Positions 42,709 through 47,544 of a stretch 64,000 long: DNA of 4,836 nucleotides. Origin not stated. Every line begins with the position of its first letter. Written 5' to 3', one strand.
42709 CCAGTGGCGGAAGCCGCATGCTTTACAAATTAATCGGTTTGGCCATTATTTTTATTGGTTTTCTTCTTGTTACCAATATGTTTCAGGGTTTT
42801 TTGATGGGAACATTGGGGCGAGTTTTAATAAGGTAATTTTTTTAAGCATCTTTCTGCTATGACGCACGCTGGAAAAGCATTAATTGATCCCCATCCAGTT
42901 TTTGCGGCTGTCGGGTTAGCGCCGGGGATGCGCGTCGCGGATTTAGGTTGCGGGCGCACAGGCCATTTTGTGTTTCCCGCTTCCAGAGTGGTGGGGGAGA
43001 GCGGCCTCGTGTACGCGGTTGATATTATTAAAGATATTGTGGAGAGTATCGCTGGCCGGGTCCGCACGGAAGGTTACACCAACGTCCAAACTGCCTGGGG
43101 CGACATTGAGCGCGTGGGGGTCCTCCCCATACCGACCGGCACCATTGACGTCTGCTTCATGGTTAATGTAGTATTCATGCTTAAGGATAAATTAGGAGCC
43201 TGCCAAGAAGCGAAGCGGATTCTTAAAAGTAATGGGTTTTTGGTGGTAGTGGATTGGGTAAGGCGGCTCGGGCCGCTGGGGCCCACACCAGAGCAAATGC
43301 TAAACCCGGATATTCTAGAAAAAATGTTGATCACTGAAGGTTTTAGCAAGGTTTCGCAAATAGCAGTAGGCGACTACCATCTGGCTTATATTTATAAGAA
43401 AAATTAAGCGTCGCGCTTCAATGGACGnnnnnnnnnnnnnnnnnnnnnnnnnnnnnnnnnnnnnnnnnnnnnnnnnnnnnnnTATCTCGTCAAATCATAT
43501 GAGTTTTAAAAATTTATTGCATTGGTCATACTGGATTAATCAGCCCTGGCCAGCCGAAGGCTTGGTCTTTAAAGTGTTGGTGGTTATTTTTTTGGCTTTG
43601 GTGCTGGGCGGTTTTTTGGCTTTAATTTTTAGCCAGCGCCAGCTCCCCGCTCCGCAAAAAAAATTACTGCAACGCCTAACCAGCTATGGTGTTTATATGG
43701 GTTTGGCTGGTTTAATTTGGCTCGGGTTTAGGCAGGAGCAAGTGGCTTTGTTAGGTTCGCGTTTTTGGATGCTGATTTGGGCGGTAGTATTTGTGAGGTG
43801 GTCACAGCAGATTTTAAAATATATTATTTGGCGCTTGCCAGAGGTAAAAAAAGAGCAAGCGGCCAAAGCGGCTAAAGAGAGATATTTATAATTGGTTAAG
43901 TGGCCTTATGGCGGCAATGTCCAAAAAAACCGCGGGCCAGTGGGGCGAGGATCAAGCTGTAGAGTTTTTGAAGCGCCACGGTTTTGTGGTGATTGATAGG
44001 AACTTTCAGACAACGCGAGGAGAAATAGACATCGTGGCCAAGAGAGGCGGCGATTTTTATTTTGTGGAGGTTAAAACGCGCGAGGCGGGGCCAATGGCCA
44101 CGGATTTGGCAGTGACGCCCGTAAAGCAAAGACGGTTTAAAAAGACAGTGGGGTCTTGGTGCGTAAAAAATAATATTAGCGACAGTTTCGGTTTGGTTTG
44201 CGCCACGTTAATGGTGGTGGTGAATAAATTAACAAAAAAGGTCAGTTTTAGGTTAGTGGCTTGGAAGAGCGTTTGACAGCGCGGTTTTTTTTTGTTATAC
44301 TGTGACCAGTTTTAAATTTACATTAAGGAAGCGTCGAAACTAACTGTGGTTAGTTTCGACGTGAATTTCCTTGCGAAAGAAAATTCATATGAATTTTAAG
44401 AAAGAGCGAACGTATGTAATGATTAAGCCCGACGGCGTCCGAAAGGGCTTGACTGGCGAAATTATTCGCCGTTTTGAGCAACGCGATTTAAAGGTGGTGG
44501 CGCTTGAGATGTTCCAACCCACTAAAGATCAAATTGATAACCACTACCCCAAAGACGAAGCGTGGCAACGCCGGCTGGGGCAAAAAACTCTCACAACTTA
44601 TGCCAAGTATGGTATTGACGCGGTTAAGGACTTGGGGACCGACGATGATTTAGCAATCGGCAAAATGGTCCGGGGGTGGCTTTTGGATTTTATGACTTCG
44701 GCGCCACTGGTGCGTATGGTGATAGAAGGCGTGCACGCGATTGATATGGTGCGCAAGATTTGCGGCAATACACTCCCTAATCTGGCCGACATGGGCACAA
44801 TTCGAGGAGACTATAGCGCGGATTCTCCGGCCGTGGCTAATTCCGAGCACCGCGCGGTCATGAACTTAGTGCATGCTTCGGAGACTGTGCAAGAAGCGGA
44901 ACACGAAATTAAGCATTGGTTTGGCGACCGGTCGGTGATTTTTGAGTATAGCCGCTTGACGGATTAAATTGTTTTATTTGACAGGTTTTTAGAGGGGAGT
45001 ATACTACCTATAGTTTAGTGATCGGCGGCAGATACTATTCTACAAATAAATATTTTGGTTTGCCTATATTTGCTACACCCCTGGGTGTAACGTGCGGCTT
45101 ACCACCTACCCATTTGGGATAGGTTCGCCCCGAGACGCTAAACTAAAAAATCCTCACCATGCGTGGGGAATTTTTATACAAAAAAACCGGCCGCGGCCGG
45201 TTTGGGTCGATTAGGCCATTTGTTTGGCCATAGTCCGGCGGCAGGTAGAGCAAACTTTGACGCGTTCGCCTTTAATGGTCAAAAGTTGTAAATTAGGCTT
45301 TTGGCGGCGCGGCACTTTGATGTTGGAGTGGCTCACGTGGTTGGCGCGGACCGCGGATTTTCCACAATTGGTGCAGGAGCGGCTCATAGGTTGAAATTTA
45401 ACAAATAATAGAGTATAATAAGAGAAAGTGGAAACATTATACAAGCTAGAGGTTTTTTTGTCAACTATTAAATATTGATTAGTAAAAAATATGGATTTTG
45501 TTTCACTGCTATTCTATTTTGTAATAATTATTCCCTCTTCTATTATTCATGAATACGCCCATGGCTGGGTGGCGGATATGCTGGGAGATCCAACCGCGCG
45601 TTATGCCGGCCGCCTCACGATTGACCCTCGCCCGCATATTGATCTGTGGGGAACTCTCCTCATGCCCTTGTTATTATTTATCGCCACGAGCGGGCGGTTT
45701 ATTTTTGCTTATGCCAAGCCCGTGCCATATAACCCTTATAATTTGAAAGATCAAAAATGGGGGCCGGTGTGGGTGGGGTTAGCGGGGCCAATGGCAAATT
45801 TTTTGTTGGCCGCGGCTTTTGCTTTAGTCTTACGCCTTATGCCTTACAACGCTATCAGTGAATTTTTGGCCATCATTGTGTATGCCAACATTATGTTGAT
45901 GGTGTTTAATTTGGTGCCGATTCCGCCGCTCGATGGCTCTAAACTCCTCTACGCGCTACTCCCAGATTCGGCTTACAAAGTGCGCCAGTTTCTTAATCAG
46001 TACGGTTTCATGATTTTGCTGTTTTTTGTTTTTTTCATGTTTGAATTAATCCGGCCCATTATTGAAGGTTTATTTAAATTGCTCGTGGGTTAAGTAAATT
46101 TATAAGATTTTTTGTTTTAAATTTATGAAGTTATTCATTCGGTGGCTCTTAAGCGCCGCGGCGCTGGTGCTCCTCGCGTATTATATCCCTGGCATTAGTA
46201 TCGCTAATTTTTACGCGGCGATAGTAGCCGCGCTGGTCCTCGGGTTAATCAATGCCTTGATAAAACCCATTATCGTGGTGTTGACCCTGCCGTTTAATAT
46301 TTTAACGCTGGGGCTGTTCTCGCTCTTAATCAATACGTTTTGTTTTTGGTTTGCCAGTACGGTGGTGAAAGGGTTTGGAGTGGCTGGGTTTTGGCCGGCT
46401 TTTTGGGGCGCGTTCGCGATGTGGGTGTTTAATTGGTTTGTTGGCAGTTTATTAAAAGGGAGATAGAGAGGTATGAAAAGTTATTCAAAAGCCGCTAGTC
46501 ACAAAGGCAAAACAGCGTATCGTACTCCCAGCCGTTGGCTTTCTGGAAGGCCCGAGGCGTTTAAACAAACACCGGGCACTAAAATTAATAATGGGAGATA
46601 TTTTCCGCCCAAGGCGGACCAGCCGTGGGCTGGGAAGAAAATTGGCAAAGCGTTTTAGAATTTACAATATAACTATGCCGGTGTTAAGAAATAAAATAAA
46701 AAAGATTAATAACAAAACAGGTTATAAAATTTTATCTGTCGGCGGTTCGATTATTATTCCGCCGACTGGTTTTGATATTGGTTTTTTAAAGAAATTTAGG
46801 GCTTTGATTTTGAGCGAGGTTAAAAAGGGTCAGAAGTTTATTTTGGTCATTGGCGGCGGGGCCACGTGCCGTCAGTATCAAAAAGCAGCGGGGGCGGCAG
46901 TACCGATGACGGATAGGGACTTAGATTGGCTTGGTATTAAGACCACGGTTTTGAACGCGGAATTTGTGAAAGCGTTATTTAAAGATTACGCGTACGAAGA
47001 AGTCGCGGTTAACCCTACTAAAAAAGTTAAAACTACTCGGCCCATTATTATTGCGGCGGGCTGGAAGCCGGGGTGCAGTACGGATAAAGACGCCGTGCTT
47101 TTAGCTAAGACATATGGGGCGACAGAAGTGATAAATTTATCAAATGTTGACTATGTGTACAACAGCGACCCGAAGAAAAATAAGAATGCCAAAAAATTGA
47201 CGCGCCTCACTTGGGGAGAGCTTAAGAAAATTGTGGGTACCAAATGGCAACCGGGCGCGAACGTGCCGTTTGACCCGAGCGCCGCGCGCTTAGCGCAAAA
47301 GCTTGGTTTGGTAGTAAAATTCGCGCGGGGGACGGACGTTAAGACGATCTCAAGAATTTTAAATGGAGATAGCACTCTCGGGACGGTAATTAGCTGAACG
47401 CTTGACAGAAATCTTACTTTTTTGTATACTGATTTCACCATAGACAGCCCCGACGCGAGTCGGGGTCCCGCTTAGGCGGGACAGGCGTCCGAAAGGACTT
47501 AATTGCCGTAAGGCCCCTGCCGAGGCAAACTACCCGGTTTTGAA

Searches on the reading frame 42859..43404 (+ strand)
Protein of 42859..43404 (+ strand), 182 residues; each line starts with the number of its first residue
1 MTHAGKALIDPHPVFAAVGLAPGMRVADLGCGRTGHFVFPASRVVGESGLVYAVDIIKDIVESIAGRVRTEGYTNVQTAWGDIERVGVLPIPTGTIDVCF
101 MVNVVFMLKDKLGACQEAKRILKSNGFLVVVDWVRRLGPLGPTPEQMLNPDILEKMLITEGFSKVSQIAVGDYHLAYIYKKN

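Call 9: search_protein_families(library=pfam, proteins=[window:42859-43404:+], max_evalue=0.001)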
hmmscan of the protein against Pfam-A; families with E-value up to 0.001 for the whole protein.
window:42859-43404:+ (182 aa): 6 families
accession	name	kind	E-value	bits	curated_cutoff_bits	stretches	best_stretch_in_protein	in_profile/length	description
PF13847.12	Methyltransf_31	-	5.4e-14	52.5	27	1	22-134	3-113/145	Methyltransferase domain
PF08241.18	Methyltransf_11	-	9.6e-13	49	21.2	1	28-130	2-95/95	Methyltransferase domain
PF13649.12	Methyltransf_25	-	1.9e-10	41.7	27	1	26-126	1-97/97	Methyltransferase domain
PF01209.24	Ubie_methyltran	-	7.4e-09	35.7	20.1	1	19-135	44-156/233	ubiE/COQ5 methyltransferase family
PF01135.25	PCMT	-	5.1e-07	30.1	20.3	1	18-82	69-132/210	Protein-L-isoaspartate(D-aspartate) O-methyltransferase (PCMT)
PF08242.18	Methyltransf_12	-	8.8e-05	23.6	30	1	28-128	2-98/98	Methyltransferase domain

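Call 15: find_encoding_contigs(protein=window:42859-43404:+, flank=10000, max_places=10)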
Protein window:42859-43404:+ (182 aa): 1 contig read that carries it; 1 place shown.
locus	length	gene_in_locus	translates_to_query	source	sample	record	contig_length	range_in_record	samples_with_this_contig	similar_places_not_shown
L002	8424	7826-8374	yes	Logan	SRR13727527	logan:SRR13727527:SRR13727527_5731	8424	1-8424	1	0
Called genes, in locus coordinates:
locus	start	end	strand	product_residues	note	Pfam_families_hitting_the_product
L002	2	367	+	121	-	?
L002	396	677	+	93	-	-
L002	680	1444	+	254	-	-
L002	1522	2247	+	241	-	-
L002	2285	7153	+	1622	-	-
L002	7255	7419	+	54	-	-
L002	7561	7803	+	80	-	-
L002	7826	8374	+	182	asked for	PF01135:PCMT (weak), PF01209:Ubie_methyltran, PF13847:Methyltransf_31, PF08241:Methyltransf_11, PF13649:Methyltransf_25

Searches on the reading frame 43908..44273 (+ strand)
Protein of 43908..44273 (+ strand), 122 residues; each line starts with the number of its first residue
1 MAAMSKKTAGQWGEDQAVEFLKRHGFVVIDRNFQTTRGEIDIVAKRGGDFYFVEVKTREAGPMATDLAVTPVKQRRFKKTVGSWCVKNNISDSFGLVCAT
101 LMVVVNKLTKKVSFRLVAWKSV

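Call 9: search_protein_families(library=pfam, proteins=[window:43908-44273:+], max_evalue=0.001)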
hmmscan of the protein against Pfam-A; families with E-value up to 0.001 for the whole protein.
window:43908-44273:+ (122 aa): 2 families
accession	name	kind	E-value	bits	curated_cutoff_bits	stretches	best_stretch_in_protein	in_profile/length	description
PF02021.23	UPF0102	-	1.8e-18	67.1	23.6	1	13-86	1-71/80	Uncharacterised protein family UPF0102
PF08378.17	NERD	-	5.8e-05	24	22.1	1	10-59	2-58/111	Nuclease-related domain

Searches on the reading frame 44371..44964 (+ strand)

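Call 59: search_protein_families(library=pfam, proteins=[window:44371-44964:+], max_evalue=0.01)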
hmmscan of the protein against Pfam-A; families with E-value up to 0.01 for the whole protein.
window:44371-44964:+ (198 aa): 1 family
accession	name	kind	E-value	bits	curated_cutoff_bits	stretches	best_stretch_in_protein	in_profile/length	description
PF00334.24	NDK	-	1.2e-35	122.8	27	2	104-187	60-133/135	Nucleoside diphosphate kinase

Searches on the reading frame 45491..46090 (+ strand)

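Call 59: search_protein_families(library=pfam, proteins=[window:45491-46090:+], max_evalue=0.01)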
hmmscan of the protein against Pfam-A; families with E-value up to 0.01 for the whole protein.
window:45491-46090:+ (200 aa): 1 family
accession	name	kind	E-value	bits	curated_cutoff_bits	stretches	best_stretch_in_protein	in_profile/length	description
PF02163.28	Peptidase_M50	-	6.1e-17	62.1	27.2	2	121-178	158-220/221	Peptidase family M50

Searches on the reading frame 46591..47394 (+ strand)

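Call 59: search_protein_families(library=pfam, proteins=[window:46591-47394:+], max_evalue=0.01)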
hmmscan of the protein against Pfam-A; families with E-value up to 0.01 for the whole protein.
window:46591-47394:+ (268 aa): 1 family
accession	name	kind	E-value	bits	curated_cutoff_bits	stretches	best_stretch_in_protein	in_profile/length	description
PF00696.33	AA_kinase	-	1e-24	88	24.9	1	47-238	4-226/234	Amino acid kinase family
